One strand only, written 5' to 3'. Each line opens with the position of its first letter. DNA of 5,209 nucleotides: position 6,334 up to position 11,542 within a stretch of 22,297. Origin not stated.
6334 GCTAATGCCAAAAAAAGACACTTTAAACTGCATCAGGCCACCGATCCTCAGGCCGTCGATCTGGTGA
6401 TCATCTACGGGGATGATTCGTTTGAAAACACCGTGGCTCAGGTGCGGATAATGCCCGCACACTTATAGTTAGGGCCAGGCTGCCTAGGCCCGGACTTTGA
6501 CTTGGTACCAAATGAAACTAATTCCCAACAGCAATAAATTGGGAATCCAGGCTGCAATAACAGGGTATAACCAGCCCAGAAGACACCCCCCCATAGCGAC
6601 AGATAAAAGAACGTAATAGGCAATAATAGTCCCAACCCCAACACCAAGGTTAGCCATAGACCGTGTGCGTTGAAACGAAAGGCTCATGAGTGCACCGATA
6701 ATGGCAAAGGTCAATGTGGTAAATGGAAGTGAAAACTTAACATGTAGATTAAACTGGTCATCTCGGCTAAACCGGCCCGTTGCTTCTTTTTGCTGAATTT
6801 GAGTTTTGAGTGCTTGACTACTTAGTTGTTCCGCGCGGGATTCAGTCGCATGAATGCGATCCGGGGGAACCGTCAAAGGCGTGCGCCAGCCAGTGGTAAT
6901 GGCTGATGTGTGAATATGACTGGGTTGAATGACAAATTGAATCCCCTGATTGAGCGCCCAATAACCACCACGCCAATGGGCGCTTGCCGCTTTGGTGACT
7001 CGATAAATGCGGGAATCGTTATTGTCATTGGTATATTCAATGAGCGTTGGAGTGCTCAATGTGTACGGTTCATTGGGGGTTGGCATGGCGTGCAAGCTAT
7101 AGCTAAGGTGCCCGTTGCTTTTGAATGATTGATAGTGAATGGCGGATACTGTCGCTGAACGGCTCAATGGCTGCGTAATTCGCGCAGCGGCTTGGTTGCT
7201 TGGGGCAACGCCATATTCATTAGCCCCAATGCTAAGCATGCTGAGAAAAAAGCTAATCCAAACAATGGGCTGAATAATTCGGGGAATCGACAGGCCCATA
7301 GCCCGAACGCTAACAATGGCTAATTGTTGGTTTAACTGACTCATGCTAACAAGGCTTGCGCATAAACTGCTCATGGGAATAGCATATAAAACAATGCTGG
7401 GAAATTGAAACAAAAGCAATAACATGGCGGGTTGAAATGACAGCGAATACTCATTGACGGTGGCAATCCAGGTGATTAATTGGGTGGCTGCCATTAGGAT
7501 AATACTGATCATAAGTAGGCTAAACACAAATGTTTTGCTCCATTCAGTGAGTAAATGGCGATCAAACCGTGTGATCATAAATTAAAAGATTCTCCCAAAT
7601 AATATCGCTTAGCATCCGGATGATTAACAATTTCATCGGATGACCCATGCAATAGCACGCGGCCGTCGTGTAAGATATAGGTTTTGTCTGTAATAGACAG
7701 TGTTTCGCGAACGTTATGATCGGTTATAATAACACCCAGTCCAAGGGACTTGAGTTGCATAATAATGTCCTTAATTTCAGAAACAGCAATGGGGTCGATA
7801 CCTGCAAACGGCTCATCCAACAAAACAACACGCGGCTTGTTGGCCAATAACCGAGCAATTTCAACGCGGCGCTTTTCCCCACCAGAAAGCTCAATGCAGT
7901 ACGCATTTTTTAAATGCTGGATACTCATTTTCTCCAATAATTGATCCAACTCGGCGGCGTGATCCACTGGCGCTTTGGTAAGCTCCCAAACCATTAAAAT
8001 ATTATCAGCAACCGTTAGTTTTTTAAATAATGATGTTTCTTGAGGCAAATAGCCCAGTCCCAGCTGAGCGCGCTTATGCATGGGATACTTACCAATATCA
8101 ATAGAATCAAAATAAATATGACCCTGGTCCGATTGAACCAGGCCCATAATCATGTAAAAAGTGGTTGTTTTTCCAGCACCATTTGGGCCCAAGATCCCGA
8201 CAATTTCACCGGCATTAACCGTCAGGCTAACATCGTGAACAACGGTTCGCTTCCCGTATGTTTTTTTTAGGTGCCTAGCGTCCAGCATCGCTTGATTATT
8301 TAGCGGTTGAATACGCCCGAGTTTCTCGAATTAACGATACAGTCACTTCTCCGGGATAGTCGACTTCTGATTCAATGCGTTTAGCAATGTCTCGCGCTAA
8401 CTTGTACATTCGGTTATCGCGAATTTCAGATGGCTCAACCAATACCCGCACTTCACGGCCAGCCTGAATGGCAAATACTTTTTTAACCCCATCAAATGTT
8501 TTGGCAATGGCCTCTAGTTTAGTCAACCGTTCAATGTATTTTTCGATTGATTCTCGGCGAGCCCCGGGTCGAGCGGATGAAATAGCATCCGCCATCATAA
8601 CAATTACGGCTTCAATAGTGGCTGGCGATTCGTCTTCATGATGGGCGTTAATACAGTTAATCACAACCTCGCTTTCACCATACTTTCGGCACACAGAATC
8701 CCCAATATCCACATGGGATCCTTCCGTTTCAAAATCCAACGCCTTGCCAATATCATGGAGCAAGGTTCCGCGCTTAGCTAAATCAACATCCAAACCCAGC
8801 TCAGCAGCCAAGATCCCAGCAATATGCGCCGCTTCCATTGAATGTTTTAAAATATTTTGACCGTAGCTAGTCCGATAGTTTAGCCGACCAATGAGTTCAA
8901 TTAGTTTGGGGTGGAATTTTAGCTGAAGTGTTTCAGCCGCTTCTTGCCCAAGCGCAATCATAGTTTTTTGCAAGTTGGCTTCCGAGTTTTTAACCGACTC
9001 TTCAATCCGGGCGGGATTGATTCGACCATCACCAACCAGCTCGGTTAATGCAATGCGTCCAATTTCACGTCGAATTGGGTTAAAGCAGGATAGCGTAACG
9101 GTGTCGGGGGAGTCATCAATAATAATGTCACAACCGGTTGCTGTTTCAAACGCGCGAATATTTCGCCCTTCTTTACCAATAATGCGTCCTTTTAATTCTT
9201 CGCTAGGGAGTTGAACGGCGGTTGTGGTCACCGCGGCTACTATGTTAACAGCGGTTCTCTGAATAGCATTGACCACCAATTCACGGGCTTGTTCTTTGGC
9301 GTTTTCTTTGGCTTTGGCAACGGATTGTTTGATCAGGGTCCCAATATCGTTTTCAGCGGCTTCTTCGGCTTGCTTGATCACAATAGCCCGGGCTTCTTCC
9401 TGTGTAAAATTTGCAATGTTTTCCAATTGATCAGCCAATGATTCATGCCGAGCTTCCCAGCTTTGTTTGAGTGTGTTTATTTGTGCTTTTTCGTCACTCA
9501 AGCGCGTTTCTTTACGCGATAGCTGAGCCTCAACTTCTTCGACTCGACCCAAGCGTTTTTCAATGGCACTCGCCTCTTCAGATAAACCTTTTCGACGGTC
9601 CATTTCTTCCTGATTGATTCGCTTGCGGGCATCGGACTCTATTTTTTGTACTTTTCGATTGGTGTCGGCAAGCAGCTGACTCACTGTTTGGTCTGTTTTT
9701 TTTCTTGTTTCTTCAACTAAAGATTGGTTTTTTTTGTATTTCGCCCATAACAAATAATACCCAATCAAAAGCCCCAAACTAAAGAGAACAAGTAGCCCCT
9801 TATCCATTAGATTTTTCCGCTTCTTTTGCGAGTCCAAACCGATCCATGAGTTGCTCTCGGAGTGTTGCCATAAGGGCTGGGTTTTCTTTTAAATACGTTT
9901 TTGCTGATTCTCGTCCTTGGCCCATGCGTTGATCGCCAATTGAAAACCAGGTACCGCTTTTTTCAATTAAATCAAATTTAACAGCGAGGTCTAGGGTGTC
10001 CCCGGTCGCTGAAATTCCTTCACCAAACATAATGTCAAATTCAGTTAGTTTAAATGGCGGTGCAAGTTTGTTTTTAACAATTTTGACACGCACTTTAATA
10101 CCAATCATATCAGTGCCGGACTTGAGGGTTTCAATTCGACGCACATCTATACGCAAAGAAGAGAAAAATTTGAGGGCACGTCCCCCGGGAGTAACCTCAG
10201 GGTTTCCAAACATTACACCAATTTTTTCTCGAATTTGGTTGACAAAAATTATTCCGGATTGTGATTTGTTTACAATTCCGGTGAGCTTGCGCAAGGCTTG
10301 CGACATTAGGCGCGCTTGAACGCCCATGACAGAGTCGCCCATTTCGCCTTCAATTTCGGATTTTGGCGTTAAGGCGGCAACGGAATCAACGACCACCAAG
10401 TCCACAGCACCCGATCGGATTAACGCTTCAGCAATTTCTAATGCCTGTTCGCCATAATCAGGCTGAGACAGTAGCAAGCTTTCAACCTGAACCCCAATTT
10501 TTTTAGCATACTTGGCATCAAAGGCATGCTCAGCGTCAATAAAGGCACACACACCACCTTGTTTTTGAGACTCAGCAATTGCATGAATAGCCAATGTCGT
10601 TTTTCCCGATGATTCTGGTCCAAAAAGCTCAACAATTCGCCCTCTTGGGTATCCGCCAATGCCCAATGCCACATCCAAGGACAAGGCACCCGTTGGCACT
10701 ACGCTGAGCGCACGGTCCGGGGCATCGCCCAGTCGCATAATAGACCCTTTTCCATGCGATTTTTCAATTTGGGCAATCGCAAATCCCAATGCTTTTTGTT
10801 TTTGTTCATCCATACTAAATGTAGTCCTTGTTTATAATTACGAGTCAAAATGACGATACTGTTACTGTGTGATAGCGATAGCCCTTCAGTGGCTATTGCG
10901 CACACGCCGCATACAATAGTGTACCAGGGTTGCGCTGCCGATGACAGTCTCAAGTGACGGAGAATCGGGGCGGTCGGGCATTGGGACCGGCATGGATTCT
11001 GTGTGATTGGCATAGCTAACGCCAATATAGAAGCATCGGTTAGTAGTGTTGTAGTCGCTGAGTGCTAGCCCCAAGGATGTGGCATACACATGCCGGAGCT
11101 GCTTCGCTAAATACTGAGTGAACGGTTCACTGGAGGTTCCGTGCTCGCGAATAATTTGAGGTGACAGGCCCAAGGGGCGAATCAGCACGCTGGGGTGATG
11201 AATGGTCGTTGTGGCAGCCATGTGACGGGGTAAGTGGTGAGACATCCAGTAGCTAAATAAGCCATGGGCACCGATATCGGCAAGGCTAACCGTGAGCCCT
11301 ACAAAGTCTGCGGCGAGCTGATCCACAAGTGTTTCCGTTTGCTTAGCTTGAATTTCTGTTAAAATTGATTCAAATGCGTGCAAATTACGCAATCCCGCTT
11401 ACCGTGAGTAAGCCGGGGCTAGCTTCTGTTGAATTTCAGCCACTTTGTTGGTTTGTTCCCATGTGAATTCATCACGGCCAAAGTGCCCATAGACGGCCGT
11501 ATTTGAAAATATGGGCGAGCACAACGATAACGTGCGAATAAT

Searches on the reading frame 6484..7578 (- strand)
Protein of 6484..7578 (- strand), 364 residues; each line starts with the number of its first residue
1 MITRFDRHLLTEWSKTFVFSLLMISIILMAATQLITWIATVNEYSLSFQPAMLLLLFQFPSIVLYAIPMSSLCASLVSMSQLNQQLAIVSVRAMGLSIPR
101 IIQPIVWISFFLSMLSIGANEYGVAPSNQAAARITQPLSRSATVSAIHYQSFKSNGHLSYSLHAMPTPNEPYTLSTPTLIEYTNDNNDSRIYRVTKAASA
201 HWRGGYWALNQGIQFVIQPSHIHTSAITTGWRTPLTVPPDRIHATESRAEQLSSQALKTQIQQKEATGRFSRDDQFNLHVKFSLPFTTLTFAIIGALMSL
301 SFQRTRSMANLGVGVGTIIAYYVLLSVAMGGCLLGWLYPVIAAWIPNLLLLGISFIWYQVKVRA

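Call 13: search_protein_families(library=pfam, proteins=[window:6484-7578:-], max_evalue=0.0001)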
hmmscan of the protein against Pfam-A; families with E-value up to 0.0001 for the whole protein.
window:6484-7578:- (364 aa): 1 family
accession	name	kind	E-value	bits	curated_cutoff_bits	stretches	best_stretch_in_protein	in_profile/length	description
PF03739.19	LptF_LptG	-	5.6e-56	190.5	27.9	1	7-358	1-351/353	Lipopolysaccharide export system permease LptF/LptG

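Call 75: search_protein_families(library=ncbifam, proteins=[window:6484-7578:-], max_evalue=1e-10)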
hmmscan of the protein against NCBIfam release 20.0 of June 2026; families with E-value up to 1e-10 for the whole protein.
window:6484-7578:- (364 aa): 2 families
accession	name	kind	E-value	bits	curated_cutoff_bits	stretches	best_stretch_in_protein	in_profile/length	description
TIGR04408.1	LptG_lptG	equivalog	1.4e-46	158.8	240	1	5-358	2-348/351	LPS export ABC transporter permease LptG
TIGR04407.1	LptF_YjgP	equivalog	1.6e-25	89.6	230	1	5-358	2-345/347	LPS export ABC transporter permease LptF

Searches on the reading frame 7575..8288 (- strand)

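Call 13: search_protein_families(library=pfam, proteins=[window:7575-8288:-], max_evalue=0.0001)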
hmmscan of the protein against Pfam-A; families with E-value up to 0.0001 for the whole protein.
window:7575-8288:- (237 aa): 2 families
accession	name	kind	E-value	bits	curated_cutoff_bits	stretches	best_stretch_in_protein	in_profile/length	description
PF00005.33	ABC_tran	-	6e-38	131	25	1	18-162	2-137/137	ABC transporter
PF13304.12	AAA_21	-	8e-07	29.8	27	0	148-192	253-299/304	AAA domain, putative AbiEii toxin, Type IV TA system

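Call 75: search_protein_families(library=ncbifam, proteins=[window:7575-8288:-], max_evalue=1e-10)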
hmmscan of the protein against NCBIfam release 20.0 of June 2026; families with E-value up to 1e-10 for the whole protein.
window:7575-8288:- (237 aa): 175 families (the best 25 are shown)
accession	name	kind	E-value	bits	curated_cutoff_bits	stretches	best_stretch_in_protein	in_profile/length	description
TIGR04406.1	LPS_export_lptB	equivalog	2e-103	344.8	240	1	2-237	2-239/239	LPS export ABC transporter ATP-binding protein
NF008144.0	PRK10895.1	equivalog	1.6e-86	289.7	381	1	2-237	4-241/241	LPS export ABC transporter ATP-binding protein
TIGR03410.1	urea_trans_UrtE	equivalog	1.3e-48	165.5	285.8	1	3-221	2-220/230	urea ABC transporter ATP-binding subunit UrtE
TIGR01188.1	drrA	subfamily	4.8e-48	164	312.45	1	9-221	1-212/302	daunorubicin resistance ABC transporter, ATP-binding protein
TIGR00968.1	3a0106s01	subfamily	1.1e-46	159.3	342.75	1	6-226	5-224/237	sulfate ABC transporter ATP-binding protein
NF040840.2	tungstate_WtpC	equivalog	8e-45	153.6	440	1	1-227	1-225/347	tungstate ABC transporter ATP-binding protein WtpC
TIGR03864.1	PQQ_ABC_ATP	hypoth_equivalog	1.1e-43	149.4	302.25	1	2-226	2-225/236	ABC transporter, ATP-binding subunit, PQQ-dependent alcohol dehydrogenase system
NF008449.1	PRK11300.1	equivalog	2.2e-43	148.4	362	1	1-233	5-254/255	high-affinity branched-chain amino acid ABC transporter ATP-binding protein LivG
TIGR03265.1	PhnT2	equivalog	1.6e-42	146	457.7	1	2-226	5-228/353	putative 2-aminoethylphosphonate ABC transporter ATP-binding protein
NF043075.1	MMSYN1_0197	equivalog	2.7e-42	144.9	550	1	2-227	3-227/341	spermidine/putrescine ABC transporter ATP-binding protein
TIGR03411.1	urea_trans_UrtD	equivalog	7.9e-42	143.6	304.1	1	2-233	3-242/242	urea ABC transporter ATP-binding protein UrtD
TIGR03740.1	galliderm_ABC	subfamily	8.9e-42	143.3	309.75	1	2-218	1-209/223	lantibiotic protection ABC transporter ATP-binding subunit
NF010068.0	PRK13548.1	equivalog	1.2e-41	142.6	261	1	1-230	5-240/261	heme ABC transporter ATP-binding protein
NF006987.0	PRK09452.1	equivalog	5.2e-41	140.6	482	1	3-225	19-240/378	spermidine/putrescine ABC transporter ATP-binding protein PotA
TIGR03258.1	PhnT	equivalog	8e-41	140.2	499.15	1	6-227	13-234/359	2-aminoethylphosphonate ABC transport system ATP-binding subunit PhnT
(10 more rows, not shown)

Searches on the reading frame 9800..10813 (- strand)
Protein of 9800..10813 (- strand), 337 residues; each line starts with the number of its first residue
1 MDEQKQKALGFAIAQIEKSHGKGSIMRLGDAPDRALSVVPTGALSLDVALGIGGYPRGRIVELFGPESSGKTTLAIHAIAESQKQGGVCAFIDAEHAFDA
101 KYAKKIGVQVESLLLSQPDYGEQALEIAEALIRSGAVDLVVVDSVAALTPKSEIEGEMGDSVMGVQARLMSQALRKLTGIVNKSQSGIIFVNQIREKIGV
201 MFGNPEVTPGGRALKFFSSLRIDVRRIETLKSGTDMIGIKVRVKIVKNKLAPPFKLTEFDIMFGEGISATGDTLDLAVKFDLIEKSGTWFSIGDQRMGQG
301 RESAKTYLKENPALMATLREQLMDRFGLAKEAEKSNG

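Call 58: search_protein_families(library=pfam, proteins=[window:9800-10813:-], max_evalue=0.1)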
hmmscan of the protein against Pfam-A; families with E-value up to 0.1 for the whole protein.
window:9800-10813:- (337 aa): 10 families
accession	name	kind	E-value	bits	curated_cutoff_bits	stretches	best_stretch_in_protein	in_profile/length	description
PF00154.27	RecA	-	3.9e-134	446.5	27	1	7-268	1-262/262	recA bacterial DNA recombination protein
PF21096.2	RecA_C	-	1.8e-20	73.2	27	1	271-326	1-56/57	RecA C-terminal domain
PF08423.17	Rad51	-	1.7e-08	34.4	22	1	38-226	7-211/244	Rad51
PF06745.19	ATPase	-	1.8e-07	31.2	26.6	1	39-98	1-60/231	KaiC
PF13481.12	AAA_25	-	0.0004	20.5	27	1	55-150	30-157/195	AAA domain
PF01637.24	ATPase_2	-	0.00083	19.7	33.2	1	60-187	22-111/225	ATPase domain predominantly from Archaea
PF02283.22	CobU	-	0.0058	16.6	27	1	64-192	4-122/168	Cobinamide kinase / cobinamide phosphate guanyltransferase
PF13479.12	AAA_24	-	0.0086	16.4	27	1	62-148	6-76/195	AAA domain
PF13191.12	AAA_16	-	0.043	14.8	32.6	1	57-117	23-85/167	AAA ATPase domain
PF00005.33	ABC_tran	-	0.044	14.8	25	0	56-109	9-64/137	ABC transporter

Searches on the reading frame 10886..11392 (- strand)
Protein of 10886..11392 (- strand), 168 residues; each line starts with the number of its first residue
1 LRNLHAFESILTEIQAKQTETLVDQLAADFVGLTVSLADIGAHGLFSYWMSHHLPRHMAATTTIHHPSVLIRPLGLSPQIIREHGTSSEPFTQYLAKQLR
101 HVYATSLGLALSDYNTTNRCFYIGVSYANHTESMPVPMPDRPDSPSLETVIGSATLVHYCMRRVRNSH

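Call 57: search_protein_families(library=ncbifam, proteins=[window:10886-11392:-], max_evalue=0.001)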
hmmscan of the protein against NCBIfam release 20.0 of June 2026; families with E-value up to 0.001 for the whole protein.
window:10886-11392:- (168 aa): 1 family
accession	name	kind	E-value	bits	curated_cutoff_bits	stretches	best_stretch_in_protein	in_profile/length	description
TIGR00200.1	cinA_nterm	subfamily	0.00034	19.4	243.15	1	17-117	256-360/414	CinA family nicotinamide mononucleotide deamidase-related protein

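Call 58: search_protein_families(library=pfam, proteins=[window:10886-11392:-], max_evalue=0.1)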
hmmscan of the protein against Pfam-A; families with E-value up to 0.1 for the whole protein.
window:10886-11392:- (168 aa): 1 family
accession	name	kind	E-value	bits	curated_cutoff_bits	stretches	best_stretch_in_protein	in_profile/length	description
PF02464.23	CinA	-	0.0023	18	23.5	1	72-112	58-98/155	Competence-damaged protein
